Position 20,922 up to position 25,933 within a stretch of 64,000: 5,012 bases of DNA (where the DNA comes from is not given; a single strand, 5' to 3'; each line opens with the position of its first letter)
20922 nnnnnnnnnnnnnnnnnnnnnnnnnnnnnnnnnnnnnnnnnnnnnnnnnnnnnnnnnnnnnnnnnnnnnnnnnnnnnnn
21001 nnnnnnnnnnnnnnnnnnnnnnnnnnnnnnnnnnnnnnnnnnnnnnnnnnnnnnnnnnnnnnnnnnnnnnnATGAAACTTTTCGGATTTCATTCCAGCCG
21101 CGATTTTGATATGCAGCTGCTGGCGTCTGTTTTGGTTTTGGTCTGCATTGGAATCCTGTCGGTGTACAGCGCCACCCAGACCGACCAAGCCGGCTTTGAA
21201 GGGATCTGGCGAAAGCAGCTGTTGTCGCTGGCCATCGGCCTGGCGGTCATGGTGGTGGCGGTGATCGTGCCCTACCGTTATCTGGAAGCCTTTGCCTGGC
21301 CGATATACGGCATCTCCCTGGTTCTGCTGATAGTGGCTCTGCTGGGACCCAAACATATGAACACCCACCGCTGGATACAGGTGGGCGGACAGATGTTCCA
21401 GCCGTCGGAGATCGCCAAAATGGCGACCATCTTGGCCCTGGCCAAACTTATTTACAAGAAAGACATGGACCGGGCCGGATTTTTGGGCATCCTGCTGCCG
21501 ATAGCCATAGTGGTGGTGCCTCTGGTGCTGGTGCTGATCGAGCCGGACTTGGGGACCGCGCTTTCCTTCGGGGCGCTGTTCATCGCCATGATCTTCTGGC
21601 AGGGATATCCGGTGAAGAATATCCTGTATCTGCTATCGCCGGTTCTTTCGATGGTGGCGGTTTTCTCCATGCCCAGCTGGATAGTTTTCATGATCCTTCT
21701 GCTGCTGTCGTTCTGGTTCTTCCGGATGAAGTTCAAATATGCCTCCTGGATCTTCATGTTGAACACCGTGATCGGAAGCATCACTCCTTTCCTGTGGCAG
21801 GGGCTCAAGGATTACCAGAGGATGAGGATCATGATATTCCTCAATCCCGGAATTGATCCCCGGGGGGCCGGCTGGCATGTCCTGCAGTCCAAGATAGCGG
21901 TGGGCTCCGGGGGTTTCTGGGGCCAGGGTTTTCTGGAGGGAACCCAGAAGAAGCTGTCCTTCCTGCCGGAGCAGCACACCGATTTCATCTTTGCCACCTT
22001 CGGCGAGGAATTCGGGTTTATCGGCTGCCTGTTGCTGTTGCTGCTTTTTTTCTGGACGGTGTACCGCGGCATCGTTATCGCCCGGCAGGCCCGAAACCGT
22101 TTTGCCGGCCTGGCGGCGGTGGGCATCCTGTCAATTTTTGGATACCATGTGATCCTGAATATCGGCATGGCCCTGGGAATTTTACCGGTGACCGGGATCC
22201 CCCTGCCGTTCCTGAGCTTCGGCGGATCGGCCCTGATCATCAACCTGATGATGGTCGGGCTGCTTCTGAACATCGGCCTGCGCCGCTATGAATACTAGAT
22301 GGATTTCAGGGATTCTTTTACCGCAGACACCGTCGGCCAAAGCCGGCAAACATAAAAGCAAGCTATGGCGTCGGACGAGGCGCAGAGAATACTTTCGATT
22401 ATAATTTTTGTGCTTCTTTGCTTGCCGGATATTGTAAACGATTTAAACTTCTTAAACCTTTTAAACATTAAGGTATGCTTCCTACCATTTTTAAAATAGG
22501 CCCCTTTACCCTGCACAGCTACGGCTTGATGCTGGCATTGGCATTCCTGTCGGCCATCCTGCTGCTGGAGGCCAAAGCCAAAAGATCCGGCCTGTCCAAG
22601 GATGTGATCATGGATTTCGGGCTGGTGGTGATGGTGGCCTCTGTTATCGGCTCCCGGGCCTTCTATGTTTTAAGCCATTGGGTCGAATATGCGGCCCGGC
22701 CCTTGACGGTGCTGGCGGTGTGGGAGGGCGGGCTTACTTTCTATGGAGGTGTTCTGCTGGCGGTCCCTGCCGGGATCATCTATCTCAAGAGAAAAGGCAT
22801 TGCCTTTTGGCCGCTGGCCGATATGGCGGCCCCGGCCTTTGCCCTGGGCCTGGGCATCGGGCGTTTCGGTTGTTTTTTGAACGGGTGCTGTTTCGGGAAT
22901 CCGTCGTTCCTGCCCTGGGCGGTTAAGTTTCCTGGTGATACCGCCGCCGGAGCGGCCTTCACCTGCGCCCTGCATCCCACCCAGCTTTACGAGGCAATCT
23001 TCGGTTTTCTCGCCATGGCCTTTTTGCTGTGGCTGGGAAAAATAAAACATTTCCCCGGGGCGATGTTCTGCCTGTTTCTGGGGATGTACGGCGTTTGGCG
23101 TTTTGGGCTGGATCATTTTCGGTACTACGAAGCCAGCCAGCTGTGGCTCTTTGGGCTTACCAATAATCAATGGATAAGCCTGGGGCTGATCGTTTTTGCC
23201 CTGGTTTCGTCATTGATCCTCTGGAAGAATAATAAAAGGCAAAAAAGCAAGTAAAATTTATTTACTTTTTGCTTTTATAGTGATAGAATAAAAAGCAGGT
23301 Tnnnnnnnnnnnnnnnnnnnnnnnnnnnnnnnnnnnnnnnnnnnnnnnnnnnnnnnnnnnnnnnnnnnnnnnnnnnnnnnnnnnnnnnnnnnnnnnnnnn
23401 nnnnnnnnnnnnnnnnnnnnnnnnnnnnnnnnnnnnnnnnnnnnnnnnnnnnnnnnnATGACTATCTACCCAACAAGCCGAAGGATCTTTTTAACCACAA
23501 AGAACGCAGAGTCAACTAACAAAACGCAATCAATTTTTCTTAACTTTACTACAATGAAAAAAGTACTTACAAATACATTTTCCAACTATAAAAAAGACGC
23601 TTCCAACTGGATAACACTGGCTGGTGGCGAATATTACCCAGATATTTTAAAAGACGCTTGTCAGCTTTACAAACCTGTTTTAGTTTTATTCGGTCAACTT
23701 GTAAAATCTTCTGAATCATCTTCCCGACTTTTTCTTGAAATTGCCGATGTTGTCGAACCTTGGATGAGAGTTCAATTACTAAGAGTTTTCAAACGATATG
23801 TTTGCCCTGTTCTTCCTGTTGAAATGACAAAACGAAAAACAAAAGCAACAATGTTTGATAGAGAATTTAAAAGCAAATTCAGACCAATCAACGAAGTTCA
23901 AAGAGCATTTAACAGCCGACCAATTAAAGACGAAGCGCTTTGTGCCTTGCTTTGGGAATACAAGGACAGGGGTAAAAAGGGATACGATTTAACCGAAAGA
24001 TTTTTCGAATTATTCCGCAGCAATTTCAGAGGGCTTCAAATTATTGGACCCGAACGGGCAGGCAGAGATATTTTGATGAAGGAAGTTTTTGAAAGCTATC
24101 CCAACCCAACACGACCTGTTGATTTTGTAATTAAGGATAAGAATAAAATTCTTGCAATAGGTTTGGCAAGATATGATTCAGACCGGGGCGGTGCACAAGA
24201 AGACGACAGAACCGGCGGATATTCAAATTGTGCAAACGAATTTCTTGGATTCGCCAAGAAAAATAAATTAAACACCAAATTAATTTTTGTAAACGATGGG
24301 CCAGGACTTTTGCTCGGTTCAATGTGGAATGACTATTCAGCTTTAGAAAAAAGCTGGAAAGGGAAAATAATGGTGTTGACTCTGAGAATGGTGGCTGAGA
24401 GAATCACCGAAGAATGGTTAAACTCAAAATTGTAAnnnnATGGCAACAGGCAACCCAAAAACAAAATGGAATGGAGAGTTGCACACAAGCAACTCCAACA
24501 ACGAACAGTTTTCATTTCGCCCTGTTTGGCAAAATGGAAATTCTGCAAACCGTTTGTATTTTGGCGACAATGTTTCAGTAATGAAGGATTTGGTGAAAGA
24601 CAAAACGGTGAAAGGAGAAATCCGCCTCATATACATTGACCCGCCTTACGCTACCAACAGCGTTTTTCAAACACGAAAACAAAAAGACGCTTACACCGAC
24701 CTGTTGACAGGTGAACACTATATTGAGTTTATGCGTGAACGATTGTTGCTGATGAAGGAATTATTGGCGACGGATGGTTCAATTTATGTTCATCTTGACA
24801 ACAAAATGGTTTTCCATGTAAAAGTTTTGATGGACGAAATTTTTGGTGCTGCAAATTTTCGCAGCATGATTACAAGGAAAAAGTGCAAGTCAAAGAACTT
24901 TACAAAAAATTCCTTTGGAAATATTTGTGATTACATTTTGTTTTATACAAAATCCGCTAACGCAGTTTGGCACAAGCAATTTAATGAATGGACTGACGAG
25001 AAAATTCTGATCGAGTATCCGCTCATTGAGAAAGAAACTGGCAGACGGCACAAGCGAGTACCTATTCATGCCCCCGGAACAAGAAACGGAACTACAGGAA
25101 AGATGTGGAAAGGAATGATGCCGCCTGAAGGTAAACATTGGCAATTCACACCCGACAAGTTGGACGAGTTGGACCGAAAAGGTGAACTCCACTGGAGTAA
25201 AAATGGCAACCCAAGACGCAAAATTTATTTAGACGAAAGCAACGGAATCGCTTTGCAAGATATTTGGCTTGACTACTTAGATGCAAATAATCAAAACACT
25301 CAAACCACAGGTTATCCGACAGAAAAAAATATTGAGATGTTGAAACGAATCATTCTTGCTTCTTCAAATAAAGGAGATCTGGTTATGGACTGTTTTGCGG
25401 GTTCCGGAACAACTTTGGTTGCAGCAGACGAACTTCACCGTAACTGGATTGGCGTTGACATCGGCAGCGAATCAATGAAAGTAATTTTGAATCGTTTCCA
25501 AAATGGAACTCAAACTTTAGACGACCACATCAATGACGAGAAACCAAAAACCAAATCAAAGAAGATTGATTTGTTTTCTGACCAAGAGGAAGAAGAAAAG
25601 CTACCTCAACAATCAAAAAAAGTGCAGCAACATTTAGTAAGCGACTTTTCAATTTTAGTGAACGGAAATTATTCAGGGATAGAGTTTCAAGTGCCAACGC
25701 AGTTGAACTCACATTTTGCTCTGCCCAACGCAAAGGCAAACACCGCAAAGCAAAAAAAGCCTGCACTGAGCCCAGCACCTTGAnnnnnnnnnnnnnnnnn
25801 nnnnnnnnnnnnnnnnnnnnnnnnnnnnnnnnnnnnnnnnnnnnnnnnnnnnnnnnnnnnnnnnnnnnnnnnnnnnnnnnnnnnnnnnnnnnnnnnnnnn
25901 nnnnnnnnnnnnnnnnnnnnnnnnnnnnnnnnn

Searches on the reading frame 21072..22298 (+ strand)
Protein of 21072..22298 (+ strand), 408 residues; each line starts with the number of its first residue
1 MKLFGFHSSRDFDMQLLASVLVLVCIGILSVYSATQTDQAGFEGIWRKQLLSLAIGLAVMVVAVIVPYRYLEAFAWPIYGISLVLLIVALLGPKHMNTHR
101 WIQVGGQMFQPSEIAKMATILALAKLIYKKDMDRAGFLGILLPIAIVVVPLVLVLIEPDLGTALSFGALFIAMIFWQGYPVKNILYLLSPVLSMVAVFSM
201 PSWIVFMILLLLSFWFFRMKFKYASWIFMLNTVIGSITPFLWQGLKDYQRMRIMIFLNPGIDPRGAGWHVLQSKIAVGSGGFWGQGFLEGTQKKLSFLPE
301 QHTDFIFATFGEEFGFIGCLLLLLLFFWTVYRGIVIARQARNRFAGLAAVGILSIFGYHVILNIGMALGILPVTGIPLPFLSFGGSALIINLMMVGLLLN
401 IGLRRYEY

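Call 7: search_protein_families(library=pfam, proteins=[window:21072-22298:+], max_evalue=0.01)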
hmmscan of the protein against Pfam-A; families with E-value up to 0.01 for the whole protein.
window:21072-22298:+ (408 aa): 1 family
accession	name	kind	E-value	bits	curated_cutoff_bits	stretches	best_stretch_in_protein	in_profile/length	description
PF01098.24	FTSW_RODA_SPOVE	-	3.7e-93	312.8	26.4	2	205-402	159-351/356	Cell cycle protein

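Call 8: search_protein_families(library=ncbifam, proteins=[window:21072-22298:+], max_evalue=0.01)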
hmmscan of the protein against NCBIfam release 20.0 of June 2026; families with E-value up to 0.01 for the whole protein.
window:21072-22298:+ (408 aa): 6 families
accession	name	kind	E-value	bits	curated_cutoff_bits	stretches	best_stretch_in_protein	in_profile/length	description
TIGR02210.1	rodA_shape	equivalog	3.3e-115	385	336.7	1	13-405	1-356/357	rod shape-determining protein RodA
TIGR02614.1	ftsW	equivalog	1.2e-85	287.7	337.5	2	203-401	160-353/357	putative lipid II flippase FtsW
NF037961.1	RodA_shape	subfamily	5.9e-72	243.3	150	1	20-400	8-406/415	rod shape-determining protein RodA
NF008060.0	PRK10794.1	equivalog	1.2e-71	241.7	590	2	227-404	184-362/370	peptidoglycan glycosyltransferase MrdB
TIGR02615.1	spoVE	exception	1.9e-69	234.8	448.8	2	222-401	176-352/354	stage V sporulation protein E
NF008042.0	PRK10774.1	equivalog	2.6e-48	165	493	2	225-402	210-389/405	cell division protein FtsW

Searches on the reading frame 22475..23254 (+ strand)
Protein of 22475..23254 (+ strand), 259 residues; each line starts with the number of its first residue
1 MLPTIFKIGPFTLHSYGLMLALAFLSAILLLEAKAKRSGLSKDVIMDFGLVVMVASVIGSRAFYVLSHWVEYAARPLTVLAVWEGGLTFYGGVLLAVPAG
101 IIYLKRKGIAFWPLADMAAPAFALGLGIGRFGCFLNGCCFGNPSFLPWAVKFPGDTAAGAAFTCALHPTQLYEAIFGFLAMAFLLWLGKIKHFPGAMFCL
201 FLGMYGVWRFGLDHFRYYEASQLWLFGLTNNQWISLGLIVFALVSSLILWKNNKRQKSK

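Call 7: search_protein_families(library=pfam, proteins=[window:22475-23254:+], max_evalue=0.01)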
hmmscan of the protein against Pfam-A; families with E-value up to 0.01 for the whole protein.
window:22475-23254:+ (259 aa): 1 family
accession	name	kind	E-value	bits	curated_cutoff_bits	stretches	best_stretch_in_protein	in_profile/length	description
PF01790.23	LGT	-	5.8e-63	212.9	24.9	1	3-244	1-236/240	Prolipoprotein diacylglyceryl transferase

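Call 8: search_protein_families(library=ncbifam, proteins=[window:22475-23254:+], max_evalue=0.01)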
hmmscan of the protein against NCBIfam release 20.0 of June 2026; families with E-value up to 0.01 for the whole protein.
window:22475-23254:+ (259 aa): 8 families
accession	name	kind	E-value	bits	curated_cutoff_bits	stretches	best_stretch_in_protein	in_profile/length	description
NF000778.0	PRK00052.3-4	equivalog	8.8e-51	173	334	1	3-249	3-244/252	prolipoprotein diacylglyceryl transferase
TIGR00544.1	lgt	equivalog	1.2e-46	159.3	118.9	1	3-254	12-270/280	prolipoprotein diacylglyceryl transferase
NF000784.0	PRK00052.4-5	subfamily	8.9e-30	103.8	409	1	1-138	1-138/298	prolipoprotein diacylglyceryl transferase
NF000779.0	PRK00052.3-5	equivalog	6e-22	78.7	405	1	3-144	8-150/257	prolipoprotein diacylglyceryl transferase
NF000775.0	PRK00052.2-5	equivalog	3.6e-19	69.2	428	1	22-258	35-286/288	prolipoprotein diacylglyceryl transferase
NF009611.0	PRK13108.1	equivalog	9.3e-19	67.7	636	1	5-243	15-269/476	prolipoprotein diacylglyceryl transferase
NF000780.0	PRK00052.4-1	equivalog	2.7e-07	30.1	547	1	15-242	32-269/327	prolipoprotein diacylglyceryl transferase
NF000777.0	PRK00052.3-2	equivalog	3.2e-07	30.2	558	1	63-194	89-221/310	prolipoprotein diacylglyceryl transferase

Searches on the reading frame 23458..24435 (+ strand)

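Call 7: search_protein_families(library=pfam, proteins=[window:23458-24435:+], max_evalue=0.01)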
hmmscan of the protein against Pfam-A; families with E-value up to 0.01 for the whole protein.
window:23458-24435:+ (325 aa): 1 family
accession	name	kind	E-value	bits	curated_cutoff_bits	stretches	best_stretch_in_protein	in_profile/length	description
PF04556.18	DpnII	-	0.006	16.4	23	0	218-316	189-275/278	DpnII restriction endonuclease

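Call 8: search_protein_families(library=ncbifam, proteins=[window:23458-24435:+], max_evalue=0.01)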
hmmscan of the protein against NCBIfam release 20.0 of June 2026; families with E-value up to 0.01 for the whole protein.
window:23458-24435:+ (325 aa): 0 families

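Call 55: search_protein_families(library=padloc, proteins=[window:23458-24435:+], max_evalue=0.001)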
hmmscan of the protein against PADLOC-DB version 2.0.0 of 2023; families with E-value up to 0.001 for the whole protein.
window:23458-24435:+ (325 aa): 0 families

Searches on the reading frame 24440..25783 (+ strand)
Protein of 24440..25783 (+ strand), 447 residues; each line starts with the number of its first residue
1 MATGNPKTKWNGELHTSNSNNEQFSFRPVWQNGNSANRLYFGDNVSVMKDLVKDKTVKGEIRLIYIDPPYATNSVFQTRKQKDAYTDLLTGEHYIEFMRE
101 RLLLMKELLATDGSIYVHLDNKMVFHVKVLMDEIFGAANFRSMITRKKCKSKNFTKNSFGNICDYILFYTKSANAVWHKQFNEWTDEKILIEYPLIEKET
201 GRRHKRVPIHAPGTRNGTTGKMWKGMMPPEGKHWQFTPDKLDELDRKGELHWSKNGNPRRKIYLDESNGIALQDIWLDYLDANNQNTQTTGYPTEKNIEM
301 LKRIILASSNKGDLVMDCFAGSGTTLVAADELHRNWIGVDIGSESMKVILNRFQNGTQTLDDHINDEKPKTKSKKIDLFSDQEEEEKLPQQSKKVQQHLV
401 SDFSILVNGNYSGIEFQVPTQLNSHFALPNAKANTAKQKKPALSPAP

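Call 7: search_protein_families(library=pfam, proteins=[window:24440-25783:+], max_evalue=0.01)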
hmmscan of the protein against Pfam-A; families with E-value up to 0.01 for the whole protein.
window:24440-25783:+ (447 aa): 3 families
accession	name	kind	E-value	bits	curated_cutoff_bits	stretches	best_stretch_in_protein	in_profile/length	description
PF01555.25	N6_N4_Mtase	-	1.8e-49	169.1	26.7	1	61-349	1-219/221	DNA methylase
PF02086.21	MethyltransfD12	-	4e-06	27.2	22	0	309-414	18-121/253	D12 class N6 adenine-specific DNA methyltransferase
PF03602.21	Cons_hypoth95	-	0.00062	19.9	24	0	50-80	103-133/182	Conserved hypothetical protein 95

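Call 8: search_protein_families(library=ncbifam, proteins=[window:24440-25783:+], max_evalue=0.01)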
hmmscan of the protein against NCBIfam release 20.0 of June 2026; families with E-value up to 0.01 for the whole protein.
window:24440-25783:+ (447 aa): 3 families
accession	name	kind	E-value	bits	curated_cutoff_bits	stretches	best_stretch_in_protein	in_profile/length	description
NF008572.0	PRK11524.1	equivalog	5.5e-25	88.1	292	2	292-378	195-281/294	adenine-specific DNA-methyltransferase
NF050803.1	DnaMtaseCcrMCaul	equivalog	8.3e-20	71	830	2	288-402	182-301/350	adenine-specific DNA-methyltransferase CcrM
NF010253.0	PRK13699.1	subfamily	2.2e-09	37.3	244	1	289-353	141-205/226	DNA methyltransferase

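Call 55: search_protein_families(library=padloc, proteins=[window:24440-25783:+], max_evalue=0.001)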
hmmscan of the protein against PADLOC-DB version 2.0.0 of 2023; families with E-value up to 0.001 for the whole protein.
window:24440-25783:+ (447 aa): 64 families (the best 25 are shown)
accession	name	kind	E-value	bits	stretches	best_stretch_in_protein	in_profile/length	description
PDLC03354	MTase_II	-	3.2e-132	439.5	1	37-367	61-390/425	Type II methyltransferase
PDLC03636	MTase_III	-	8.6e-49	164.8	2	32-177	42-179/575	Type III methyltransferase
PDLC03339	MTase_II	-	6.2e-45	151.6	2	258-366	177-284/399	Type II methyltransferase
PDLC03644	MTase_III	-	3.5e-44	149.5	1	31-355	33-395/542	Type III methyltransferase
PDLC03638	MTase_III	-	5.7e-44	148.6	1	57-356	399-680/816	Type III methyltransferase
PDLC03634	MTase_III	-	1.3e-38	131.3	2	95-338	174-441/621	Type III methyltransferase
PDLC03300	MTase_II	-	7.4e-36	121.7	2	273-362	197-285/302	Type II methyltransferase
PDLC03635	MTase_III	-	6.8e-35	118.9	2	35-188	217-366/708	Type III methyltransferase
PDLC03371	MTase_II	-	1.3e-34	117.9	1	34-358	8-257/260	Type II methyltransferase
PDLC03641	MTase_III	-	3.1e-33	113.2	2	94-384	184-487/657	Type III methyltransferase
PDLC03632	MTase_III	-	9.5e-29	98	2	32-181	158-327/983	Type III methyltransferase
PDLC03633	MTase_III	-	2.6e-28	97.1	2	289-354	289-354/616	Type III methyltransferase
PDLC03299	MTase_II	-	4.1e-28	96.7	2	282-367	186-271/296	Type II methyltransferase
PDLC03265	MTase_II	-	4.7e-23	80.2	2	289-354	264-329/333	Type II methyltransferase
PDLC03278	MTase_II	-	5.4e-22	76.7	2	47-172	6-122/390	Type II methyltransferase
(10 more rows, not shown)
